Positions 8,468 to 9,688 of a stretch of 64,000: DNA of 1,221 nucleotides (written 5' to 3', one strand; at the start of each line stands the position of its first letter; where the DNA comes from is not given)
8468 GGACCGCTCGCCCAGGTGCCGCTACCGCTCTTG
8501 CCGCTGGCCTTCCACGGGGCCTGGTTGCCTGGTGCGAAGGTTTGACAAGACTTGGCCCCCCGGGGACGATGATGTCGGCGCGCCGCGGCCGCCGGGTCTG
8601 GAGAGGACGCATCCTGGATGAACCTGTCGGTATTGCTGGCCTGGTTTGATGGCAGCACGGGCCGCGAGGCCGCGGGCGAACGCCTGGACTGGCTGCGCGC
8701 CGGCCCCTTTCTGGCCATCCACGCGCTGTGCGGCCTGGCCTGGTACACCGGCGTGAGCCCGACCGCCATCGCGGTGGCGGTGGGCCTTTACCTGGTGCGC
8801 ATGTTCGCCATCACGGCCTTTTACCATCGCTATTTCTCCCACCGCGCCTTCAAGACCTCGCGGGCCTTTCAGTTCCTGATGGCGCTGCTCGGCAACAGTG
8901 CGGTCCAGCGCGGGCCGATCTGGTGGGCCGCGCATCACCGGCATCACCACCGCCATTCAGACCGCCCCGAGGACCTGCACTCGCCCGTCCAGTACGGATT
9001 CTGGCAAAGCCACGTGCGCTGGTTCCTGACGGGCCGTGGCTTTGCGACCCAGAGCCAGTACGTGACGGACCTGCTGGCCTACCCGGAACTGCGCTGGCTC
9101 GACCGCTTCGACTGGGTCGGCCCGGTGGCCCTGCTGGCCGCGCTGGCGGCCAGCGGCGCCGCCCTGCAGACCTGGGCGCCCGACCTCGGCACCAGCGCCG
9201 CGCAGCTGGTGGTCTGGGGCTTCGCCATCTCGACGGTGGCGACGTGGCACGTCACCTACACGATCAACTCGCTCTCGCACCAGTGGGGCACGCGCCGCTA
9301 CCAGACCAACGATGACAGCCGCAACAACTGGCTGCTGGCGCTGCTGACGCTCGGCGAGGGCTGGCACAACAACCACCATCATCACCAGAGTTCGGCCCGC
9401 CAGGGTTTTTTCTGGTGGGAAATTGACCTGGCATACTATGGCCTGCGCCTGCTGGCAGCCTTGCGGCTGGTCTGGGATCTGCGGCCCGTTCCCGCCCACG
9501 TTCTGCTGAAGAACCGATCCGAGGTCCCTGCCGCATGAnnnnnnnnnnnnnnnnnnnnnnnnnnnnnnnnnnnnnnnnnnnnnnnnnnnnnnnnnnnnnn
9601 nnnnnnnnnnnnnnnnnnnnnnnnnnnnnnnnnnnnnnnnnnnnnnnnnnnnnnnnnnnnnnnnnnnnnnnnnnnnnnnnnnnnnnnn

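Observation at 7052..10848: Operon coupling a carotenoid-cleavage-oxygenase-family dioxygenase to a fatty-acid desaturase and a CFA synthase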

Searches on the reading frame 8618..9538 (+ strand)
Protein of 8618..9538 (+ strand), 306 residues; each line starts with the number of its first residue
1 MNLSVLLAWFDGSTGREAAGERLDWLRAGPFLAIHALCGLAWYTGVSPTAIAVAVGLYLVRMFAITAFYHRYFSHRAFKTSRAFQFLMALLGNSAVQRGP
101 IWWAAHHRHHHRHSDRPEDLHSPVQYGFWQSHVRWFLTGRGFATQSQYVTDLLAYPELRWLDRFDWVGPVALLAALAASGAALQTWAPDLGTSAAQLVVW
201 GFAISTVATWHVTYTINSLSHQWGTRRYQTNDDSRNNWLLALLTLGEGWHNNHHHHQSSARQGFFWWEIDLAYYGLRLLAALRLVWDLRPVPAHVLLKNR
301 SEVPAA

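Call 7: search_protein_families(library=pfam, proteins=[window:8618-9538:+])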
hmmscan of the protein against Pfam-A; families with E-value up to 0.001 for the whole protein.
window:8618-9538:+ (306 aa): 1 family
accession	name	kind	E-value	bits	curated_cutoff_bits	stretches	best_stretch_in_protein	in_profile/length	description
PF00487.30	FA_desaturase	-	5.6e-20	72.6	29.7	1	52-272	5-234/253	Fatty acid desaturase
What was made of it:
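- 8618..9538 (+): Acyl-CoA (stearoyl-CoA type) delta-9 fatty-acid desaturase. Pfam FA_desaturase (call 7).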

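Call 8: search_protein_families(library=ncbifam, proteins=[window:8618-9538:+], max_evalue=0.001)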
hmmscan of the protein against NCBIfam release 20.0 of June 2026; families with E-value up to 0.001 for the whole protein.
window:8618-9538:+ (306 aa): 1 family
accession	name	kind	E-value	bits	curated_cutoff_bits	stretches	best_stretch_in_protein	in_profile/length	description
NF049918.1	DesA_fam_desat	equivalog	3.7e-24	85.6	400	1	51-297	11-249/385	DesA family fatty acid desaturase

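Call 21: find_homologous_proteins(query=window:8618-9538:+)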
Query window:8618-9538:+ (306 aa): 8000 proteins with E <= 0.001 among 8000 candidates; the best 120 are listed.
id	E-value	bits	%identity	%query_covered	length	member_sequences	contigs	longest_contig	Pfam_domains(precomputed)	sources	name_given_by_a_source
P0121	1.4e-207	706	100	100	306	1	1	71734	PF00487.31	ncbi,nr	ncbi:MAG: acyl-CoA desaturase [Candidatus Sericytochromatia bacterium]|nr:acyl-CoA desaturase [Candi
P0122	3.8e-163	560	77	100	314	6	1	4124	PF00487.31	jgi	jgi:stearoyl-CoA desaturase (delta-9 desaturase)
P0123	1.0e-160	552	79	98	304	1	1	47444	PF00487.31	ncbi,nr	ncbi:MAG: acyl-CoA desaturase [Candidatus Sericytochromatia bacterium]|nr:acyl-CoA desaturase [Candi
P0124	1.2e-154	532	75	99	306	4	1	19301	PF00487.31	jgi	jgi:stearoyl-CoA desaturase (delta-9 desaturase)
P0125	1.5e-145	503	71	99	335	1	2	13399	PF00487.31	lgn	-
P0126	3.5e-140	485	68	100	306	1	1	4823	PF00487.31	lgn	-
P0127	4.3e-139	481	67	100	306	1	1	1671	PF00487.31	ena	-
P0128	1.1e-138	480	68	99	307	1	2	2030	PF00487.31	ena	-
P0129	2.9e-137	475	69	99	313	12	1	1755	PF00487.31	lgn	-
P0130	6.7e-136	471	69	99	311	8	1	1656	PF00487.31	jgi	jgi:stearoyl-CoA desaturase (Delta-9 desaturase)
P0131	8.6e-134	464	67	97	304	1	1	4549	PF00487.31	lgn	-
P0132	4.3e-133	462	67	98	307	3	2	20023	PF00487.31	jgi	jgi:stearoyl-CoA desaturase (delta-9 desaturase)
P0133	1.6e-132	460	67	97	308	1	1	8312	PF00487.31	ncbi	ncbi:MAG: acyl-CoA desaturase [Acidobacteriota bacterium]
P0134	2.2e-132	459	68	95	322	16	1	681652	PF00487.31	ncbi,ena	-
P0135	2.2e-132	459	67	97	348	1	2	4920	PF00487.31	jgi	jgi:stearoyl-CoA desaturase (Delta-9 desaturase)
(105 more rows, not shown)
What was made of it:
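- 8618..9538 (+): Sources name the homologues acyl-CoA or stearoyl-CoA delta-9 desaturase (call 21).
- Closest known: Stearoyl-CoA desaturase type acyl-CoA delta-9 desaturases. Same: It is 60-68% identical to homologues across several phyla (call 21).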

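Call 23: find_related_loci(query=A2, collection=metagenome_contigs, flank=6000)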
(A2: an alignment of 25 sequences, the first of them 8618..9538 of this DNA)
Query A2 (306 aa) in metagenome_contigs; peptide patterns used: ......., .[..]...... (x = any residue, [..] = any of these).
600 stretches matched a pattern (row limit reached: there are more); 596 encode a relative of the query (tblastn E <= 1e-3); the best 80 are kept; 80 distinct loci.
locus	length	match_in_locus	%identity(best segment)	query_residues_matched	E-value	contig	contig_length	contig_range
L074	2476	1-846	59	13-293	6e-122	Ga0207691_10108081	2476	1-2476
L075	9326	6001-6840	63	16-295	4e-114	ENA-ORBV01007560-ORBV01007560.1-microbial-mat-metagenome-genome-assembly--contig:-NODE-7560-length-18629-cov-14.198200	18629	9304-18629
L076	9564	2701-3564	56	21-303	4e-113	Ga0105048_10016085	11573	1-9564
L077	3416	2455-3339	62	6-295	2e-114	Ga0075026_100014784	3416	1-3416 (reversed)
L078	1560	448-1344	56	2-299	2e-120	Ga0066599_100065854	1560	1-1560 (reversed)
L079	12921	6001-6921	58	4-306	5e-111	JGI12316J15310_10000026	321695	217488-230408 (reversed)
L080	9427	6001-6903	61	3-295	8e-111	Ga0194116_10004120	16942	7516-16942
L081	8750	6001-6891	57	3-295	2e-109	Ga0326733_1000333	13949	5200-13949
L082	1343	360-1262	58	3-300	1e-118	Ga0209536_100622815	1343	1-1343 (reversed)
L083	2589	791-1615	63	21-295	5e-113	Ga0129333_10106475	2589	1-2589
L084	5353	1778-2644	60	6-295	4e-108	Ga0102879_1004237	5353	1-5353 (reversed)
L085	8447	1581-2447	59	6-295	2e-107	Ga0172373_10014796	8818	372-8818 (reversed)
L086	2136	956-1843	58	2-295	3e-113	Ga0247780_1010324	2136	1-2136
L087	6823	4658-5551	52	1-296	1e-106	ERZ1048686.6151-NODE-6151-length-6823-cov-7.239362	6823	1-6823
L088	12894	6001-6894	55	6-295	6e-105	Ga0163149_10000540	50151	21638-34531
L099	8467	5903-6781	56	3-293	2e-101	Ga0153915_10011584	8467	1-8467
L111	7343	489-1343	66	17-301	6e-98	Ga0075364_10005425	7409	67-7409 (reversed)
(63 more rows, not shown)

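Call 28: search_protein_families(library=pfam, proteins=[L111:1350-2639:+, L111:2617-4665:+, L111:4730-6529:+, L079:6543-8183:+, L079:8045-8956:+, L079:8875-10245:+, L079:10319-11536:+, L079:11317-12609:+, L079:3554-4900:+, L079:4654-5415:-], max_evalue=0.00001)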
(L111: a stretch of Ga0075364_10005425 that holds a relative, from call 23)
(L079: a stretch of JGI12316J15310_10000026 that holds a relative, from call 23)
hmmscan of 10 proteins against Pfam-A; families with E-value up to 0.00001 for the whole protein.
L111:1350-2639:+ (429 aa): 3 families
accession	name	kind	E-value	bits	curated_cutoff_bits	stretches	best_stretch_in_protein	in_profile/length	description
PF01593.30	Amino_oxidase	-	6.4e-23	82.2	19.8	1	10-299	1-313/443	Flavin containing amine oxidoreductase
PF13450.12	NAD_binding_8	-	7.6e-16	58.6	21.9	1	5-74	1-68/68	NAD(P)-binding Rossmann-like domain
PF01266.30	DAO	-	7e-09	36.1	27.9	1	2-285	1-228/353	FAD dependent oxidoreductase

L111:2617-4665:+ (682 aa): 5 families
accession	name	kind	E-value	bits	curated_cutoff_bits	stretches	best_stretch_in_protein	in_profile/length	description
PF02353.26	CMAS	-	3.5e-77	259.9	27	1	401-668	6-272/273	Mycolic acid cyclopropane synthetase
PF13649.12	Methyltransf_25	-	2.7e-10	41.2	27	1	461-555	1-97/97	Methyltransferase domain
PF13489.12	Methyltransf_23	-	3.2e-09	37.2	27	1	444-567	7-124/164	Methyltransferase domain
PF08242.18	Methyltransf_12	-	4.3e-08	34.2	30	1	462-556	1-97/98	Methyltransferase domain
PF08241.18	Methyltransf_11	-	3.8e-07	31.1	21.2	1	462-558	1-94/95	Methyltransferase domain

L111:4730-6529:+ (599 aa): 8 families
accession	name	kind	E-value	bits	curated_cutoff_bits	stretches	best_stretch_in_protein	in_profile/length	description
PF02353.26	CMAS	-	9.9e-38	130.4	27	1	318-581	9-264/273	Mycolic acid cyclopropane synthetase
PF13649.12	Methyltransf_25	-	1.7e-16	61.1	27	1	375-470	1-97/97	Methyltransferase domain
PF08241.18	Methyltransf_11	-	5.6e-15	56.2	21.2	1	376-474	1-95/95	Methyltransferase domain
PF13489.12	Methyltransf_23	-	1.8e-12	47.7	27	1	356-500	6-139/164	Methyltransferase domain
PF08242.18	Methyltransf_12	-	1.2e-10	42.4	30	1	376-472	1-98/98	Methyltransferase domain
PF13847.12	Methyltransf_31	-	3.7e-09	36.9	27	1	371-480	3-116/145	Methyltransferase domain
PF05175.20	MTS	-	9.5e-07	29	23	1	349-445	13-104/170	Methyltransferase small domain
PF02390.23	Methyltransf_4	-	6.7e-06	26.1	24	0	374-433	4-64/173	Putative methyltransferase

L079:6543-8183:+ (546 aa): 3 families
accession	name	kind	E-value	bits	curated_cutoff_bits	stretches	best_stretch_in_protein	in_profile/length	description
PF01593.30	Amino_oxidase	-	2.6e-29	103.2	19.8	1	140-416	1-283/443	Flavin containing amine oxidoreductase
PF13450.12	NAD_binding_8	-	8.4e-16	58.4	21.9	1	135-204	1-68/68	NAD(P)-binding Rossmann-like domain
PF01266.30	DAO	-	2.4e-11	44.2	27.9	1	132-168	1-38/353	FAD dependent oxidoreductase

L079:8045-8956:+ (303 aa): 1 family
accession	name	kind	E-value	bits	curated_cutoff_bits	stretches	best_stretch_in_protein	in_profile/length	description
PF07103.16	DUF1365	-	2e-87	293.2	25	1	50-289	1-234/235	Protein of unknown function (DUF1365)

L079:8875-10245:+ (456 aa): 5 families
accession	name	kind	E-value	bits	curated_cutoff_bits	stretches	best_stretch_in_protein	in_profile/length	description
PF02353.26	CMAS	-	2.8e-85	286.4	27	1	163-429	6-268/273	Mycolic acid cyclopropane synthetase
PF13649.12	Methyltransf_25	-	3.5e-12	47.3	27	1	227-320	2-97/97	Methyltransferase domain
PF13489.12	Methyltransf_23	-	3.1e-10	40.4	27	1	220-336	20-124/164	Methyltransferase domain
PF08241.18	Methyltransf_11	-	1.5e-08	35.6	21.2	1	227-323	1-94/95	Methyltransferase domain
PF08242.18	Methyltransf_12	-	8.6e-08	33.2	30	1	227-321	1-97/98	Methyltransferase domain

L079:10319-11536:+ (405 aa): 2 families
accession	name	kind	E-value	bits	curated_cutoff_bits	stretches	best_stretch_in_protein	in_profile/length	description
PF06966.17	DUF1295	-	5e-74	249.2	20.4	1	165-392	1-235/235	Protein of unknown function (DUF1295)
PF02544.21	Steroid_dh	-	1.9e-10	41.3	22.6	1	281-395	41-145/150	3-oxo-5-alpha-steroid 4-dehydrogenase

L079:11317-12609:+ (430 aa): 7 families
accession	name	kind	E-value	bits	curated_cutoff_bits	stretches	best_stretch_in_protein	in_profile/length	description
PF02353.26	CMAS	-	2.8e-41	142.1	27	1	136-367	9-241/273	Mycolic acid cyclopropane synthetase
PF13649.12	Methyltransf_25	-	3.8e-15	56.8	27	1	193-287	1-97/97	Methyltransferase domain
PF13489.12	Methyltransf_23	-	9e-14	52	27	1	187-315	20-136/164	Methyltransferase domain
PF08241.18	Methyltransf_11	-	6.5e-13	49.6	21.2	1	194-291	1-95/95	Methyltransferase domain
PF08242.18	Methyltransf_12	-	1.5e-11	45.4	30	1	194-289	1-98/98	Methyltransferase domain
PF13847.12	Methyltransf_31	-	9.9e-11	41.9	27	1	189-298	3-117/145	Methyltransferase domain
PF05175.20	MTS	-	2.5e-08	34.2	23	1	189-291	31-138/170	Methyltransferase small domain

L079:3554-4900:+ (448 aa): 0 families

L079:4654-5415:- (253 aa): 4 families
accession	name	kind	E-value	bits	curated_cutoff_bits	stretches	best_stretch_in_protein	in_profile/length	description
PF13561.12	adh_short_C2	-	1.1e-59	202.3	27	1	19-247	1-235/236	Enoyl-(Acyl carrier protein) reductase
PF00106.31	adh_short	-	5.6e-39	134.1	26.6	1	16-199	4-193/195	short chain dehydrogenase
PF23441.1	SDR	-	9.3e-10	38.8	27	1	131-247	139-255/258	SDR-like rossmann domain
PF08659.16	KR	-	1e-07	32.5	22.6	1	15-170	3-164/180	KR domain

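Call 34: find_encoding_contigs(protein=P0124, flank=8000, max_places=2)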
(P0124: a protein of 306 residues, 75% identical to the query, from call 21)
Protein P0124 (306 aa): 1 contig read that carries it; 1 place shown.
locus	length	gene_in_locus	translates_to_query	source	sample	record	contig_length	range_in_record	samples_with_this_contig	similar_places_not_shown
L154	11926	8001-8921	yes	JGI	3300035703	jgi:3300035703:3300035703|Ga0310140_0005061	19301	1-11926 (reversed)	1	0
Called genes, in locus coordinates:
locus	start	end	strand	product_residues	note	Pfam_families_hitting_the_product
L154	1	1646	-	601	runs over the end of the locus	-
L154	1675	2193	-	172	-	PF02368:Big_2, PF26182:Ig_NUP210_5th (weak), PF26918:Ig_Eae (faint), PF02368:Big_2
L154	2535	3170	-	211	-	-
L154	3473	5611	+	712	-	-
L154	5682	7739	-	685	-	PF24684:Vgb_lyase (faint), PF25021:TEN_NHL (faint), PF08450:SGL (faint), PF01436:NHL (weak)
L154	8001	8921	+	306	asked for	PF00487:FA_desaturase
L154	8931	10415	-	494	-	PF03055:RPE65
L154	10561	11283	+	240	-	PF10677:DUF2490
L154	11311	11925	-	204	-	PF03600:CitMHS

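Call 35: find_encoding_contigs(protein=P0125, flank=8000, max_places=2)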
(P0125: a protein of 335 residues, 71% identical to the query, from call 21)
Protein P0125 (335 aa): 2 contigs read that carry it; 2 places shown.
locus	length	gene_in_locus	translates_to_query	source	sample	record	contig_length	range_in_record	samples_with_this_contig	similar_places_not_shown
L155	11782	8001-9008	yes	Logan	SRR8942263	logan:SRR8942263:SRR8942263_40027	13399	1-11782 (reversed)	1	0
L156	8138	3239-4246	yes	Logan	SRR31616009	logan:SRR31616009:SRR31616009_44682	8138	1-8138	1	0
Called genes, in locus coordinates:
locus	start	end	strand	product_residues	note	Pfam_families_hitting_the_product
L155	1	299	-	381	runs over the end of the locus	PF02163:Peptidase_M50, PF00571:CBS (weak)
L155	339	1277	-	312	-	PF03631:Virul_fac_BrkB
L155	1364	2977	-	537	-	PF01266:DAO (faint), PF01494:FAD_binding_3, PF21274:Rng_hyd_C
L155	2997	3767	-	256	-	PF00596:Aldolase_II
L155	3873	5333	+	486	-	PF00939:Na_sulph_symp, PF03600:CitMHS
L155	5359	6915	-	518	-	PF07690:MFS_1, PF13000:Acatn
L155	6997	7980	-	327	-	PF00376:MerR, PF13411:MerR_1, PF02607:B12-binding_2, PF02310:B12-binding (weak)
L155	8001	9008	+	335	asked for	PF00487:FA_desaturase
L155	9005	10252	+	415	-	PF01266:DAO (faint), PF01593:Amino_oxidase, PF13450:NAD_binding_8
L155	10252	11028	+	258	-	PF07103:DUF1365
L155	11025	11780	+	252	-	?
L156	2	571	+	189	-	?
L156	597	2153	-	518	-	PF07690:MFS_1, PF13000:Acatn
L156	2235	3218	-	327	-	PF00376:MerR, PF13411:MerR_1, PF02607:B12-binding_2, PF02310:B12-binding (weak)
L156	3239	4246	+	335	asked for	PF00487:FA_desaturase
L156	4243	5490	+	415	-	PF01266:DAO (faint), PF01593:Amino_oxidase, PF13450:NAD_binding_8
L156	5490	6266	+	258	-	PF07103:DUF1365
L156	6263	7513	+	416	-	PF02353:CMAS, PF08241:Methyltransf_11, PF08242:Methyltransf_12 (weak), PF13649:Methyltransf_25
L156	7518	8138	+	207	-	?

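Call 36: find_encoding_contigs(protein=P0122, flank=8000, max_places=2)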
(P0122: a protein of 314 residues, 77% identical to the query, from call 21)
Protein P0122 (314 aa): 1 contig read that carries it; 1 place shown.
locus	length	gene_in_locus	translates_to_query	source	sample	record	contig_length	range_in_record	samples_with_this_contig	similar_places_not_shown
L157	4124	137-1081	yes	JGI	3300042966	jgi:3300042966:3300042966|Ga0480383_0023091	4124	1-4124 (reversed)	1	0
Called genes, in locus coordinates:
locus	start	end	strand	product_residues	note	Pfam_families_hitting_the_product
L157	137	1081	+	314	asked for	PF00487:FA_desaturase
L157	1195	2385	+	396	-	PF02353:CMAS, PF13489:Methyltransf_23, PF08704:GCD14 (faint), PF08241:Methyltransf_11, PF08242:Methyltransf_12, PF13649:Methyltransf_25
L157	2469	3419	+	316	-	PF00248:Aldo_ket_red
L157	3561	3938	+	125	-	PF13560:HTH_31, PF01381:HTH_3 (faint)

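Call 71: search_solved_structures(query=window:8618-9538:+, max_evalue=0.001)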
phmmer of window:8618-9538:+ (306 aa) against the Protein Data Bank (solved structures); distinct sequences matched with E-value up to 0.001: 2.
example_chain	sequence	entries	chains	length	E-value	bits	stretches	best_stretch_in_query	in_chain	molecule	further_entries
4ymk_A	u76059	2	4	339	5.3e-23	84.9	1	54-296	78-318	Acyl-CoA desaturase 1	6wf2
4zyo_A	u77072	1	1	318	4e-22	82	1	55-297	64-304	Acyl-CoA desaturase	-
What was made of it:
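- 8618..9538 (+): The only solved relatives are the SCD1 structures 4YMK and 4ZYO (call 71).
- On Acyl-CoA delta-9 desaturase (SCD type): The only PDB hits are SCD1 (call 71).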
